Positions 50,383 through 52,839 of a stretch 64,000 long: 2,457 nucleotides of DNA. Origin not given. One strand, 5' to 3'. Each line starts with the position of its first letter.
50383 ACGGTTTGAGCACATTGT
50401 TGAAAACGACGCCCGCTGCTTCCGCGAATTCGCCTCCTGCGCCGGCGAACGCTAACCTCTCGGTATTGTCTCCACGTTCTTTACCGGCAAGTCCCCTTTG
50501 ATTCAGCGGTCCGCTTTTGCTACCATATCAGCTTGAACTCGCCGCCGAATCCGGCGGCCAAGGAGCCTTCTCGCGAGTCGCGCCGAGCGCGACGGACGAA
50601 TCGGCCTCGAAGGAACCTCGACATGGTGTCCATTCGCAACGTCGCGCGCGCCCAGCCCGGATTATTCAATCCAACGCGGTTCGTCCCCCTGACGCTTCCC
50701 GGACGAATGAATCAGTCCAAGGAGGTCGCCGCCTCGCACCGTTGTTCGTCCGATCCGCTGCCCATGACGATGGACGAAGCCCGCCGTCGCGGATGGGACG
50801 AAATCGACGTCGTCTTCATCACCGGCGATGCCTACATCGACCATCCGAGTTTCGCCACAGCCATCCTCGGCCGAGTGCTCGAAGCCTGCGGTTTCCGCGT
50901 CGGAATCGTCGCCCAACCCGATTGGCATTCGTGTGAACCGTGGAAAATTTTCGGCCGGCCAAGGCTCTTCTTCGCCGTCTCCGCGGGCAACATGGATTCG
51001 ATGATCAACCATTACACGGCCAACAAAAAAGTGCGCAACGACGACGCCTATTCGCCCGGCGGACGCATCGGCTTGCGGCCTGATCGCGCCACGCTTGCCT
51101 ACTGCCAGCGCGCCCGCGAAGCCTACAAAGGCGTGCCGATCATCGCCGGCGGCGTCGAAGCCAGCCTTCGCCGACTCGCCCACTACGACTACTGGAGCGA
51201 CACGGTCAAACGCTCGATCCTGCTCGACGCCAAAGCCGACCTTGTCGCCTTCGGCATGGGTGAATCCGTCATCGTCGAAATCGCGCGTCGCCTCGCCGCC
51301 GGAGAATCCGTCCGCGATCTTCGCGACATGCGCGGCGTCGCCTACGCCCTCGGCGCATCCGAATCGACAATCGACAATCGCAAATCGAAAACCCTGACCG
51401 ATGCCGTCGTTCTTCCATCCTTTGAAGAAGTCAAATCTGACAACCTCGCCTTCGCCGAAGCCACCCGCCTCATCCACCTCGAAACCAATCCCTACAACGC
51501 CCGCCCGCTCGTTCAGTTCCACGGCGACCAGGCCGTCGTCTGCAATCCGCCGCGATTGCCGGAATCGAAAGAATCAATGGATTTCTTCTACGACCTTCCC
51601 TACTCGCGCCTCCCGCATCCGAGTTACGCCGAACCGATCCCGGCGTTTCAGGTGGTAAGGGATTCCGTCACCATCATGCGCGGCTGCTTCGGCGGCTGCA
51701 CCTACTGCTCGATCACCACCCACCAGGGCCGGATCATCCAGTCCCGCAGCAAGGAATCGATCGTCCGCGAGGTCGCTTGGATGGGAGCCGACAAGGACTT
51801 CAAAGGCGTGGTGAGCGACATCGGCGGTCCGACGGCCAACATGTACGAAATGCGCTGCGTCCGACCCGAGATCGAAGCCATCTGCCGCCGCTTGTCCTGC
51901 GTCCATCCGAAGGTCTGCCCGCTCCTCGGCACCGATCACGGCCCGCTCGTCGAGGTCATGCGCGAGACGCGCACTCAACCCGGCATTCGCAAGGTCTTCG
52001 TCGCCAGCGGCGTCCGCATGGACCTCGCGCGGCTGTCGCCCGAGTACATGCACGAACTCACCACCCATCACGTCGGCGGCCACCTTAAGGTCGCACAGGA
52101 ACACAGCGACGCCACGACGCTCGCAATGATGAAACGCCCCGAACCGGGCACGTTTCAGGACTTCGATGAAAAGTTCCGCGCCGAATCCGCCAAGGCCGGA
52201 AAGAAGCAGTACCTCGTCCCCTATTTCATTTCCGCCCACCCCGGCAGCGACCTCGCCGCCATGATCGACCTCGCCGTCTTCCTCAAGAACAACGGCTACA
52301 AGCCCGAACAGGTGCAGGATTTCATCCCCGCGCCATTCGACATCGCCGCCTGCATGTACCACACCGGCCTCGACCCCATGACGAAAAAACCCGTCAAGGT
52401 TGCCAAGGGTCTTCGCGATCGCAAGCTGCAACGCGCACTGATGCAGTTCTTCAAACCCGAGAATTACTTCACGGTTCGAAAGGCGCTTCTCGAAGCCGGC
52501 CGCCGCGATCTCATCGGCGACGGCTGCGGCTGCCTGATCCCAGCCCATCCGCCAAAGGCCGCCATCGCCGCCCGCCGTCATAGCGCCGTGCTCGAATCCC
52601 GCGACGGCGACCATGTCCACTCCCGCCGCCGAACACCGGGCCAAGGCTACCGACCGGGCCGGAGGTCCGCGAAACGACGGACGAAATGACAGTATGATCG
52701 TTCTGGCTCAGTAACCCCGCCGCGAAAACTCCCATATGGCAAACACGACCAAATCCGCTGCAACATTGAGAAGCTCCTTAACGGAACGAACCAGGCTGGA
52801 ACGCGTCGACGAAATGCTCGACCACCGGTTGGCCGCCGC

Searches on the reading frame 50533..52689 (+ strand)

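Call 13: search_protein_families(library=pfam, max_evalue=0.001, proteins=[window:50533-52689:+])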
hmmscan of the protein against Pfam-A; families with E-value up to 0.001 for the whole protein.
window:50533-52689:+ (718 aa): 3 families
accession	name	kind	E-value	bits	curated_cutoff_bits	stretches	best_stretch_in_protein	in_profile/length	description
PF08497.15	Radical_SAM_N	-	4.8e-129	430.4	25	1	76-378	2-301/301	Radical SAM N-terminal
PF11842.13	DUF3362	-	2.9e-26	92.9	27.6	1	592-699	1-114/151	Domain of unknown function (DUF3362)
PF04055.27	Radical_SAM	-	1.5e-08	35.4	29.5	1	380-549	2-134/166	Radical SAM superfamily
